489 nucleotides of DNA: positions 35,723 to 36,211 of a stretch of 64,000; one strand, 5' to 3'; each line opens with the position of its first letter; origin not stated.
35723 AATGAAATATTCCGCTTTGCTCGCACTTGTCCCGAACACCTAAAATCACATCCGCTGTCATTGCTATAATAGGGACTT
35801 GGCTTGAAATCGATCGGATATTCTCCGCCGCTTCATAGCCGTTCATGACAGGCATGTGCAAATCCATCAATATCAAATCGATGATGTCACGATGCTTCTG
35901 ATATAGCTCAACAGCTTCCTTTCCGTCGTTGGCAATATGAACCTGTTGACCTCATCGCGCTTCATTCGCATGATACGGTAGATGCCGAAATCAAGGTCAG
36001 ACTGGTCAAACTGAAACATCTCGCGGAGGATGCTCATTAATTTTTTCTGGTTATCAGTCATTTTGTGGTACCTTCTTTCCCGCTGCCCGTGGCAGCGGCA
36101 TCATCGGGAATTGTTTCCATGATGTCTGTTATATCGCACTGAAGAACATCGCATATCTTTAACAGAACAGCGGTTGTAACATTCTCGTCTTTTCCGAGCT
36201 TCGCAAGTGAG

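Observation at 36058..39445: Candidate Lamassu/ABC-three-component-like antiphage operon: HNH-motif protein + small protein + coiled-coil P-loop ATPase + XRE regulator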

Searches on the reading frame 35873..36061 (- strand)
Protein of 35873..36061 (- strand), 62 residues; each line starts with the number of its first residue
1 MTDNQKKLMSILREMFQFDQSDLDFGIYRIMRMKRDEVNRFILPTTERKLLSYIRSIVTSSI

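Call 3: search_protein_families(library=pfam, proteins=[window:35873-36061:-], max_evalue=0.1)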
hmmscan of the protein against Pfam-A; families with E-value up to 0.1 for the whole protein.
window:35873-36061:- (62 aa): 0 families

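Call 4: search_protein_families(library=padloc, proteins=[window:35873-36061:-], max_evalue=0.1)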
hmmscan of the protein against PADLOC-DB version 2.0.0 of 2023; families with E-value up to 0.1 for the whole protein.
window:35873-36061:- (62 aa): 1 family
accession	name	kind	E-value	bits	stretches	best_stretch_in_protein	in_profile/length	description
PDLC03646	MTase_III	-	3.4e-08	29.8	1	7-54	6-49/1057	Type III methyltransferase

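Call 5: search_protein_families(library=ncbifam, proteins=[window:35873-36061:-], max_evalue=0.1)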
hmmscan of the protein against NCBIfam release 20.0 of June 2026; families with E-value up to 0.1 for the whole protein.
window:35873-36061:- (62 aa): 0 families
